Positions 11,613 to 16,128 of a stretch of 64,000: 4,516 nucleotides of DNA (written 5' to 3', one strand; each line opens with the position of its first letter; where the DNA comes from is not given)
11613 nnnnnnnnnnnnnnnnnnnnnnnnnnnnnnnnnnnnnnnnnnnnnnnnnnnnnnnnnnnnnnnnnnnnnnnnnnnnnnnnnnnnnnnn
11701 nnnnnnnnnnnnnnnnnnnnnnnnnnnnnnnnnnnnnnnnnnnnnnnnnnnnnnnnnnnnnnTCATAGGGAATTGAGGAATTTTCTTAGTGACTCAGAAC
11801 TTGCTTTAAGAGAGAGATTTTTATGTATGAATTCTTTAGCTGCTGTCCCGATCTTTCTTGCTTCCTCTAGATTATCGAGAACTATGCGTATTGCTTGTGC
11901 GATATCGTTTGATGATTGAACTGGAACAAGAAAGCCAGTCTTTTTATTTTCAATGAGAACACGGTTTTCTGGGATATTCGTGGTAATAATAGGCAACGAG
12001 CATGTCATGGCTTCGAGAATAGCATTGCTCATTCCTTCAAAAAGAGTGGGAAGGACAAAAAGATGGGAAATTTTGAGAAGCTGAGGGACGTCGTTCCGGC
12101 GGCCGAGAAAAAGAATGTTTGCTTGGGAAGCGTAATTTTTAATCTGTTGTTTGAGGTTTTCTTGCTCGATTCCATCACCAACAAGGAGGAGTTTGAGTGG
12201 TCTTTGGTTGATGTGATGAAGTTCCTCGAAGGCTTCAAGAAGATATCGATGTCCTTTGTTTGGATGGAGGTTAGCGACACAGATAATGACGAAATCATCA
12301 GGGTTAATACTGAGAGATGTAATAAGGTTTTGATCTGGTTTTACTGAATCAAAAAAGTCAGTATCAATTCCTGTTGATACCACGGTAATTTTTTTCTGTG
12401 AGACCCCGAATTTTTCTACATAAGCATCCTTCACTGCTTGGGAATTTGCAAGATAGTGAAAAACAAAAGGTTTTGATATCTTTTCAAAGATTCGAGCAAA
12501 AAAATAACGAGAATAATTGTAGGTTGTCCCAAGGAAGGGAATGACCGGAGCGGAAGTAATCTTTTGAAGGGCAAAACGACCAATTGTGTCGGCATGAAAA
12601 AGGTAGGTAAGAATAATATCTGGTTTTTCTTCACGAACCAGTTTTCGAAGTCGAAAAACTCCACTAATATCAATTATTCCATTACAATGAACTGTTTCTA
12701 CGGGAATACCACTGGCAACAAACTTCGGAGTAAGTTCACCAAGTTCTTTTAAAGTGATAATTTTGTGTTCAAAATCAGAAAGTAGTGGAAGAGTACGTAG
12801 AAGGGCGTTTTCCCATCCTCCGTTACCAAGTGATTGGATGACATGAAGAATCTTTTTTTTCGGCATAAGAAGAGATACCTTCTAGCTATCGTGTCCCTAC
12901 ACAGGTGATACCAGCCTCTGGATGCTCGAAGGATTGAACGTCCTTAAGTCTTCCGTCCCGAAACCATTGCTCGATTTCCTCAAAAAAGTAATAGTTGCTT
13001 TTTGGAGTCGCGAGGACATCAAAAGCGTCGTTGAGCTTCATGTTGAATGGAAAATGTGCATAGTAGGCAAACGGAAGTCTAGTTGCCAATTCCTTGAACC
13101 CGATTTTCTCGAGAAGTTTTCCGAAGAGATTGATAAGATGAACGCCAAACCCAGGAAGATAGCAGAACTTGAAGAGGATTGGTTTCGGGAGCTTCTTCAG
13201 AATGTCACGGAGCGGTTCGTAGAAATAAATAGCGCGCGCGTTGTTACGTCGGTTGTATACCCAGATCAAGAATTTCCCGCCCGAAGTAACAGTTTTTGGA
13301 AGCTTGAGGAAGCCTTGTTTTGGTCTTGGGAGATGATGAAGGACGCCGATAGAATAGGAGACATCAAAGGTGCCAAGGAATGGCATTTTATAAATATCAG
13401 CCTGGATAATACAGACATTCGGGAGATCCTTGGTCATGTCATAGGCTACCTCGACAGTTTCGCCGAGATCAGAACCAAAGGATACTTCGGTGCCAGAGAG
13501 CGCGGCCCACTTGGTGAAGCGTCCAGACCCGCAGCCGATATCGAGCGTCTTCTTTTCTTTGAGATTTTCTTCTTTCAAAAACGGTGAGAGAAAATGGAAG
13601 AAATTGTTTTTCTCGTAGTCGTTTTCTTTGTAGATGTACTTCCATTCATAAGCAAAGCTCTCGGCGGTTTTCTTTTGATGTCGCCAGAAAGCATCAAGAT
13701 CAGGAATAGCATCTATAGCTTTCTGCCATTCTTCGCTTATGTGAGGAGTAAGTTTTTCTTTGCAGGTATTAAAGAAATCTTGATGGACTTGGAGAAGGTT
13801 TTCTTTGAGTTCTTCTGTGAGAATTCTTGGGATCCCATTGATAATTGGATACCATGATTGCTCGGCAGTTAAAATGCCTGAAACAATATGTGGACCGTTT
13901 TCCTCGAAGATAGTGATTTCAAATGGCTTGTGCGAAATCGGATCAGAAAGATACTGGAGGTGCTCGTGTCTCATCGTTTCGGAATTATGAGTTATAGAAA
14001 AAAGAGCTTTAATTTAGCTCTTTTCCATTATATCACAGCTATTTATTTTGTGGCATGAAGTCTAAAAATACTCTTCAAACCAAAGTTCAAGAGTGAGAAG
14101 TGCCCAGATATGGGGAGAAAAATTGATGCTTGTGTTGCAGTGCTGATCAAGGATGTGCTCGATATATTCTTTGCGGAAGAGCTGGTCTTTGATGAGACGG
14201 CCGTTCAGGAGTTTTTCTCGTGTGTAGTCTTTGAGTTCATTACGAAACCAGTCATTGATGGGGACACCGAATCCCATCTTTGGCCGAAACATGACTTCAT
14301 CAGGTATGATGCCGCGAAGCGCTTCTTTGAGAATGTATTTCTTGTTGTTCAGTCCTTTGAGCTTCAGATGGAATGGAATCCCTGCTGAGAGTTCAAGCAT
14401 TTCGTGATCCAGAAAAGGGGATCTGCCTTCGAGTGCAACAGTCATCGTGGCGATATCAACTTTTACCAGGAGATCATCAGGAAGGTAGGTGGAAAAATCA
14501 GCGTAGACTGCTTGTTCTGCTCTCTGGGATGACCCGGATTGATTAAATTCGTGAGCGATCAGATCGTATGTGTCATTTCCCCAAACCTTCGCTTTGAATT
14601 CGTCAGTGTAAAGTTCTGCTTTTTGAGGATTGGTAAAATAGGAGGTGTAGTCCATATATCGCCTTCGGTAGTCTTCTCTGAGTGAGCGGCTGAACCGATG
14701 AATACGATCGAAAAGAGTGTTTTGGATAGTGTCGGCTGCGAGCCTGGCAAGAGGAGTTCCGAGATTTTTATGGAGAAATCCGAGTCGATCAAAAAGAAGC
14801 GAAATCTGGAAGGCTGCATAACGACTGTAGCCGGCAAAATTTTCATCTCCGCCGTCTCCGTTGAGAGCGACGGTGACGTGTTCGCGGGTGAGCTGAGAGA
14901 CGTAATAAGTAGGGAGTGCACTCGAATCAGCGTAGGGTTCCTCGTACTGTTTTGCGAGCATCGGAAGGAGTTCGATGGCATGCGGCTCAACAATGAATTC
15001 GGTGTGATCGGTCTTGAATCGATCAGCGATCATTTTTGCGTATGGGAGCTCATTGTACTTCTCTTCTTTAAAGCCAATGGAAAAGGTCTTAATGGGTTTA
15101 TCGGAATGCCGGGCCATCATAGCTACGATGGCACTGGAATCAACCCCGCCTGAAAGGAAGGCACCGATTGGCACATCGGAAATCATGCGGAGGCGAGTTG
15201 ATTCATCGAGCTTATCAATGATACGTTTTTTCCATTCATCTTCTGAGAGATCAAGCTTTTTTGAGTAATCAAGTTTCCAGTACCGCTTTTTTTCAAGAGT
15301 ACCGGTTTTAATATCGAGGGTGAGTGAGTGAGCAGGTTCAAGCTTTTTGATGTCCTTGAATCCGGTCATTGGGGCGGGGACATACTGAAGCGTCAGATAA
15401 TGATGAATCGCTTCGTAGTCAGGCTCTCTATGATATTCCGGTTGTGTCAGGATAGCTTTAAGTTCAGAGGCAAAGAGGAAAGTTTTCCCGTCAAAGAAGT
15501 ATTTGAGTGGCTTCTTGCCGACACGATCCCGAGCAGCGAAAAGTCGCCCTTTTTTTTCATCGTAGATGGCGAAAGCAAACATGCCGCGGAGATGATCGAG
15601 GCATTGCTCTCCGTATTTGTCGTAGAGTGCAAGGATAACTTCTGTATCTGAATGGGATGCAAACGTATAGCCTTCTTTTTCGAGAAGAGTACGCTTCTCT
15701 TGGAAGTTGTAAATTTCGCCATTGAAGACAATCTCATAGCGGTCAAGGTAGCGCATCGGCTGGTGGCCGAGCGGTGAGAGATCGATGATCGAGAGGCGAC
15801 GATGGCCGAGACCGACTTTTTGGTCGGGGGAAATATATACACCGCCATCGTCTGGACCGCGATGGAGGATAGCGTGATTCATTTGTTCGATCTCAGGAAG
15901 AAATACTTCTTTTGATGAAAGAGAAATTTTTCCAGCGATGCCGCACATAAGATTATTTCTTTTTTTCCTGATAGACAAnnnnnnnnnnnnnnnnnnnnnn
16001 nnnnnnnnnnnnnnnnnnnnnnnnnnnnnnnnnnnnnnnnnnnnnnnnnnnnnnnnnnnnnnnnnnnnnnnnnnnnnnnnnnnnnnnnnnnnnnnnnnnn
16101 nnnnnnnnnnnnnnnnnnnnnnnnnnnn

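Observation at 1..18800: Sharp compositional boundary: ~18.8 kb low-GC glycan gene block abutting ~50% GC DNA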

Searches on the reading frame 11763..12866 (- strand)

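Call 5: search_protein_families(library=pfam, proteins=[window:11763-12866:-])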
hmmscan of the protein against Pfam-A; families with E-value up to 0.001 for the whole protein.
window:11763-12866:- (367 aa): 5 families
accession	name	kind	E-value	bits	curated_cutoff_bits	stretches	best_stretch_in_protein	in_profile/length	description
PF00534.26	Glycos_transf_1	-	5.1e-39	134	26.4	1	183-345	7-171/172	Glycosyl transferases group 1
PF13692.12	Glyco_trans_1_4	-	5.4e-35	121.2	27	1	192-332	2-142/142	Glycosyl transferases group 1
PF13439.12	Glyco_transf_4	-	2.7e-14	54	28.5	1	36-170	24-169/170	Glycosyltransferase Family 4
PF13579.12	Glyco_trans_4_4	-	2.7e-05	25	29.7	1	49-166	35-158/158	Glycosyl transferase 4-like domain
PF20706.3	GT4-conflict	-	0.00011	21.8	26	1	201-354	209-379/385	Family 4 Glycosyltransferase in conflict systems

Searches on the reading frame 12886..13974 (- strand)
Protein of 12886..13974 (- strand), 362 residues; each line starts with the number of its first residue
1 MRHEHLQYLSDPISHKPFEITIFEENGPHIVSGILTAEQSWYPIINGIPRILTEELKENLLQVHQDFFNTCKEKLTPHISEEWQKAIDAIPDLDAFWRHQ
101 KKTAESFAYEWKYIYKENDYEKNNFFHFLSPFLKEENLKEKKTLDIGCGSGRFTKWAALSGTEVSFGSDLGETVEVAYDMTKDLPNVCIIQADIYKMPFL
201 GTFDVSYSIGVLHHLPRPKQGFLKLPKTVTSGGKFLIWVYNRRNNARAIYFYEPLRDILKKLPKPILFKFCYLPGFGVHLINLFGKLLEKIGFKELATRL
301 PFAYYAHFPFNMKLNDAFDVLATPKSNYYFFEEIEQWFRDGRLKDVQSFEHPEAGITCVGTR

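Call 5: search_protein_families(library=pfam, proteins=[window:12886-13974:-])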
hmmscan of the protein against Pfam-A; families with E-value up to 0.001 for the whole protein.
window:12886-13974:- (362 aa): 6 families
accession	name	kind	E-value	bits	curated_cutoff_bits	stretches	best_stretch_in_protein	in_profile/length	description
PF08241.18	Methyltransf_11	-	1.8e-12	48.1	21.2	1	144-237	1-95/95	Methyltransferase domain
PF13649.12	Methyltransf_25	-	1.6e-09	38.7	27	1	144-222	2-86/97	Methyltransferase domain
PF13847.12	Methyltransf_31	-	4.1e-09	36.7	27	1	139-241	3-113/145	Methyltransferase domain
PF08003.17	Methyltransf_9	-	1.4e-07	31.3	23.8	1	136-236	112-216/315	Protein of unknown function (DUF1698)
PF08242.18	Methyltransf_12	-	1.8e-07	32.2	30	1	144-235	1-98/98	Methyltransferase domain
PF13489.12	Methyltransf_23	-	9.9e-07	29.1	27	1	127-243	11-122/164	Methyltransferase domain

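Call 25: search_protein_families(library=ncbifam, max_evalue=0.01, proteins=[window:12886-13974:-])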
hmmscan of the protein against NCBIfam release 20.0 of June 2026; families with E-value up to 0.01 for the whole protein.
window:12886-13974:- (362 aa): 13 families
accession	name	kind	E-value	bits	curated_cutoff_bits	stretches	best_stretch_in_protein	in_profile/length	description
NF011650.0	PRK15068.1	equivalog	3e-09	36.2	209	1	129-236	114-224/324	tRNA 5-methoxyuridine(34)/uridine 5-oxyacetic acid(34) synthase CmoB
TIGR00452.1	TIGR00452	equivalog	8.5e-09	34.6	275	1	136-236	114-218/316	tRNA 5-methoxyuridine(34)/uridine 5-oxyacetic acid(34) synthase CmoB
TIGR02072.1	BioC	equivalog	1.1e-07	31.9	184.95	1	129-236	23-131/244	malonyl-ACP O-methyltransferase BioC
TIGR01983.1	UbiG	equivalog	1.7e-07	30.8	102.95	1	124-249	45-163/228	bifunctional 2-polyprenyl-6-hydroxyphenol methylase/3-demethylubiquinol 3-O-methyltransferase UbiG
NF038101.1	Trm112_arch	equivalog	1.3e-05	25.2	77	1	1-56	1-58/59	methytransferase partner Trm112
TIGR02021.1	BchM-ChlM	equivalog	0.00015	21.2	158.9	1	132-217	47-133/218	magnesium protoporphyrin IX methyltransferase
NF041536.1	ArsM_DUF2284_UU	exception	0.00056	18.4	575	1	72-237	10-180/459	arsenite methyltransferase/DUF2284 domain selenoprotein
NF008686.0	PRK11705.1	equivalog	0.0013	17.9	400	1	140-217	168-244/383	cyclopropane fatty acyl phospholipid synthase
NF008992.0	PRK12335.1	equivalog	0.0019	17.4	303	1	123-217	105-201/289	SAM-dependent methyltransferase TehB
TIGR00478.1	tly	subfamily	0.0028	17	185.8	1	138-208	74-149/228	TlyA family rRNA (cytidine-2'-O)-methyltransferase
NF041537.1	ArsM_AhpD_UU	exception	0.0034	16.2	510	1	120-237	57-180/345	arsenite methyltransferase/AhpD domain selenoprotein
NF008405.0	PRK11207.1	equivalog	0.0036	16.8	218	1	138-215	29-108/198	tellurite resistance methyltransferase TehB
NF041650.1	nod_mtase_NodS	equivalog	0.0042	16.8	300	1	115-215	16-114/190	nodulation methyltransferase NodS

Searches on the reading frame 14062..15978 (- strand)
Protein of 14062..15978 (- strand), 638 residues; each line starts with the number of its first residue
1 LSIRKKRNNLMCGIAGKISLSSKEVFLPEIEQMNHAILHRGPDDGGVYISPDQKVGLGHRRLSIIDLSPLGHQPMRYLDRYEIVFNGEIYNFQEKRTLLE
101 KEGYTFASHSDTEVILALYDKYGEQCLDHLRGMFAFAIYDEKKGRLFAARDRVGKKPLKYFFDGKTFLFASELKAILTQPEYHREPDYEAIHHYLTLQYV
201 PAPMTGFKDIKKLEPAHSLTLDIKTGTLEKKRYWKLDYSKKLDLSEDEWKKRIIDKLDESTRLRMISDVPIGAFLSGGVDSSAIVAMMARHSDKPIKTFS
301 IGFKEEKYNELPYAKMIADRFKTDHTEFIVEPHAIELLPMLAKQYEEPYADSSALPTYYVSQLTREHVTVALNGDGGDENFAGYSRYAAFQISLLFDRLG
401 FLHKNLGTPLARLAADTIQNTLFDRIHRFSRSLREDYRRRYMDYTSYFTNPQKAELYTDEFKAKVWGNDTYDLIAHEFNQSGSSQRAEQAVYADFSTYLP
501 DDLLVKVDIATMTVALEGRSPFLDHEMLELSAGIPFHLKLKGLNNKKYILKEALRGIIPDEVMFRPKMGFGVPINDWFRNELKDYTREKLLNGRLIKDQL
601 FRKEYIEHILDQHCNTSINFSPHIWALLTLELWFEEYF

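Call 5: search_protein_families(library=pfam, proteins=[window:14062-15978:-])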
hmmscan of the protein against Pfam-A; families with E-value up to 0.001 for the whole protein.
window:14062-15978:- (638 aa): 4 families
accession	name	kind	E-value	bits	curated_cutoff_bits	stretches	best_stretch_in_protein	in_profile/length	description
PF00733.27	Asn_synthase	-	1.4e-100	337.9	21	1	255-635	4-354/354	Asparagine synthase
PF13537.11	GATase_7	-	5.8e-45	152.7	25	1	59-177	1-122/123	Glutamine amidotransferase domain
PF13522.11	GATase_6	-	4.7e-42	143.5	27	1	42-172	1-130/130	Glutamine amidotransferase domain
PF12481.13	DUF3700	-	9.8e-05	22.4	27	1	124-175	123-174/228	Aluminium induced protein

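Call 25: search_protein_families(library=ncbifam, max_evalue=0.01, proteins=[window:14062-15978:-])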
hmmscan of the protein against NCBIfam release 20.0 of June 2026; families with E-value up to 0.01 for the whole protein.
window:14062-15978:- (638 aa): 10 families
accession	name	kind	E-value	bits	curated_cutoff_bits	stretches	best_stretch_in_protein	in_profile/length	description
TIGR03108.1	eps_aminotran_1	hypoth_equivalog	9.2e-187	622.5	816.9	1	11-634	1-625/628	XrtA/PEP-CTERM system amidotransferase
TIGR01536.1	asn_synth_AEB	equivalog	1.9e-147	492.4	267.1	1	12-570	1-517/517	asparagine synthase (glutamine-hydrolyzing)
TIGR03104.1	trio_amidotrans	equivalog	7.1e-140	467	570.1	2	11-390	1-386/589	N-acetylglutaminylglutamine amidotransferase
NF006949.0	PRK09431.1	equivalog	3e-83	280.2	499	3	11-179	1-168/554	asparagine synthase B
NF033535.1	lass_lactam_cya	exception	3.9e-73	247.1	525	2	11-381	1-376/668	lasso peptide isopeptide bond-forming cyclase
NF033561.1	macrolact_Ik_Al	subfamily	7.9e-13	47.8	300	1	202-614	150-535/561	albusnodin/ikarugamycin family macrolactam cyclase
NF001484.0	PRK00331.1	subfamily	1.7e-10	39.9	381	1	79-179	93-201/601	isomerizing glutamine--fructose-6-phosphate transaminase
TIGR01135.1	glmS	equivalog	3.9e-10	38.9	418.05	1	80-178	93-199/607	glutamine--fructose-6-phosphate transaminase (isomerizing)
TIGR01134.1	purF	equivalog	1.8e-09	37.5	350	1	54-185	65-208/432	amidophosphoribosyltransferase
TIGR00364.1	TIGR00364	equivalog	0.0087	15.6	150.3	0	274-329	4-56/201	7-cyano-7-deazaguanine synthase QueC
